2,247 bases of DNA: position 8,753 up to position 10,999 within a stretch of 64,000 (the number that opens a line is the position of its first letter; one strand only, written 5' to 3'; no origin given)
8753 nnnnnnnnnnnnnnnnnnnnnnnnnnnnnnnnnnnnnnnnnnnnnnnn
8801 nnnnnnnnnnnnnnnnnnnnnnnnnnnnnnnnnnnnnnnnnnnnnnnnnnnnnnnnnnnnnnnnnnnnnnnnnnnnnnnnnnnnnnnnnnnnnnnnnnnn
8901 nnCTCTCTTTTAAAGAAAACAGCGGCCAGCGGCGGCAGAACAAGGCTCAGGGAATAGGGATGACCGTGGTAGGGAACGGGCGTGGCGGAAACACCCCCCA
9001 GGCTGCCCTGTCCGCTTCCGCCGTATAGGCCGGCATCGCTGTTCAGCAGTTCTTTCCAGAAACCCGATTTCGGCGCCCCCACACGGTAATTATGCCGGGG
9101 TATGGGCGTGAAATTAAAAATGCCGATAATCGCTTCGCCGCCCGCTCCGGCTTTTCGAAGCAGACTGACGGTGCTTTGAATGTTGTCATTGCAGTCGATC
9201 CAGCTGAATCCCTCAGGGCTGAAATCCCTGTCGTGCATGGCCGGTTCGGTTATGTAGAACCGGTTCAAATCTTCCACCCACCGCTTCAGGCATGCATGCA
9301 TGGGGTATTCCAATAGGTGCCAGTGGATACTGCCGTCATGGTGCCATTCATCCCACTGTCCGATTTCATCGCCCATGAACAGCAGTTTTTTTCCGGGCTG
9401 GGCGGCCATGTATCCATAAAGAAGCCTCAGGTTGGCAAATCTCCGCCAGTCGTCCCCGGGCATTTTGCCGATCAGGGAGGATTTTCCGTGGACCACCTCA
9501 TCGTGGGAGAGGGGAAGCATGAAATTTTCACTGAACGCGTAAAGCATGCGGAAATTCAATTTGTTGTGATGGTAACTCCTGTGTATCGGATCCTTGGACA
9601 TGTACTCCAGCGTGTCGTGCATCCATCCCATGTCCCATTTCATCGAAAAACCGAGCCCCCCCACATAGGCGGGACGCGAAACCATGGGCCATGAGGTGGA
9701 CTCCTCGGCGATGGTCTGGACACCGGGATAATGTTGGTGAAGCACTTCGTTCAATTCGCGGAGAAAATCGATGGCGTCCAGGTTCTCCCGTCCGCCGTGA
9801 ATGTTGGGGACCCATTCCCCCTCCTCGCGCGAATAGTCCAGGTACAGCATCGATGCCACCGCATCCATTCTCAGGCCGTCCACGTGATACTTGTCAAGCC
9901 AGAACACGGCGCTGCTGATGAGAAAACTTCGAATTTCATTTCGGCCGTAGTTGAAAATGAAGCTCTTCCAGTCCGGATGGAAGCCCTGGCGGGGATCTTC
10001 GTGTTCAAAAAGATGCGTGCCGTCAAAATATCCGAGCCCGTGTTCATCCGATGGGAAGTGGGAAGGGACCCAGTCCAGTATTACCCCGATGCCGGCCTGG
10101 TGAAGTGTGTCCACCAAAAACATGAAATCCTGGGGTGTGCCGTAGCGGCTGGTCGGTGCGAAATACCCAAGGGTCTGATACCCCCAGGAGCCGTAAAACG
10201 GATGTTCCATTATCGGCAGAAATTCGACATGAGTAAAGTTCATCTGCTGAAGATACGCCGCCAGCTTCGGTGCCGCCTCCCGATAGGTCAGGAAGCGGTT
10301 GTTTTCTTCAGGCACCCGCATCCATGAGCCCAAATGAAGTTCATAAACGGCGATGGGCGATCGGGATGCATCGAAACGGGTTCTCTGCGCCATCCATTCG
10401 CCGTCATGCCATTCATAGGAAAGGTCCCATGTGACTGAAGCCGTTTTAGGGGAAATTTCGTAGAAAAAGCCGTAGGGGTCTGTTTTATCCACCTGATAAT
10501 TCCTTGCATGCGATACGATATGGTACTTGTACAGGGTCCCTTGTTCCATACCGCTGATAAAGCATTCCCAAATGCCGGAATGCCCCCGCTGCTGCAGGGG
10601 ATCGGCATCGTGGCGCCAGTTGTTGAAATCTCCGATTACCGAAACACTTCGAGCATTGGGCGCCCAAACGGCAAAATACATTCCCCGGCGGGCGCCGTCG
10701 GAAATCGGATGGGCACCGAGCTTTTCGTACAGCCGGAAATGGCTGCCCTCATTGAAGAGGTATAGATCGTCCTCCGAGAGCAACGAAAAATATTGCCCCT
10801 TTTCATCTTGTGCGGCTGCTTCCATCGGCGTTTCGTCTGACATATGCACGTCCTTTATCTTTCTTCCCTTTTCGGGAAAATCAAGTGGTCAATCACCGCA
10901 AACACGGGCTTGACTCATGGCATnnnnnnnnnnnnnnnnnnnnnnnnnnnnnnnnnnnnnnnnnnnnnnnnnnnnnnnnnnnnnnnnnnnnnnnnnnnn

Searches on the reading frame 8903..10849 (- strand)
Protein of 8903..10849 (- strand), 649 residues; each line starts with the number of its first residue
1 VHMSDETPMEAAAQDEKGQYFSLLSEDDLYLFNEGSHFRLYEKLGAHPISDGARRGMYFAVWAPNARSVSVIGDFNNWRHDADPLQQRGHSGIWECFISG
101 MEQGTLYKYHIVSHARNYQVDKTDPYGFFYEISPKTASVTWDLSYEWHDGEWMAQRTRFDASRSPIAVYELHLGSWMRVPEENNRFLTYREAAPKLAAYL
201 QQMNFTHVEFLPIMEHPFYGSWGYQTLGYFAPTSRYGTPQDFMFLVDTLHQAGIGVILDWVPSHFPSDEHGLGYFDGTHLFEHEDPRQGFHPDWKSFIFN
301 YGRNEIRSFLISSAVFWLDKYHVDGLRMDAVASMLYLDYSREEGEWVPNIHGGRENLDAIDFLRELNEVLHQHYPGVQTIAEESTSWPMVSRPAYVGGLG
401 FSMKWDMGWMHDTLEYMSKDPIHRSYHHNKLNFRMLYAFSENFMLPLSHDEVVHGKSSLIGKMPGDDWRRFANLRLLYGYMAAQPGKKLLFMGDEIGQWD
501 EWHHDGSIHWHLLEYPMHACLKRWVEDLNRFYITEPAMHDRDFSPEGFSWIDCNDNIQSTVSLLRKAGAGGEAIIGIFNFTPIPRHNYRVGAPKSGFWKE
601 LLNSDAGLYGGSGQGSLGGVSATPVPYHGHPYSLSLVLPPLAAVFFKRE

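Call 40: search_protein_families(library=pfam, proteins=[window:8903-10849:-], max_evalue=0.0001)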
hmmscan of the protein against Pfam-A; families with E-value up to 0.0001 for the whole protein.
window:8903-10849:- (649 aa): 4 families
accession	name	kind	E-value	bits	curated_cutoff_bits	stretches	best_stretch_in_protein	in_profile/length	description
PF02922.24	CBM_48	-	8.1e-22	77.8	22.4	1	43-127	1-83/83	Carbohydrate-binding module 48 (Isoamylase N-terminal domain)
PF02806.24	Alpha-amylase_C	-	1.3e-19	70.8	21.2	1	550-648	1-94/95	Alpha amylase, C-terminal all-beta domain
PF00128.31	Alpha-amylase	-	8.2e-18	65.3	22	2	198-271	26-97/446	Alpha amylase, catalytic domain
PF22019.2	GlgB_N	-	2.1e-05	25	27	1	31-126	7-94/94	alpha-1,4-glucan branching enzyme GlgB, N-terminal domain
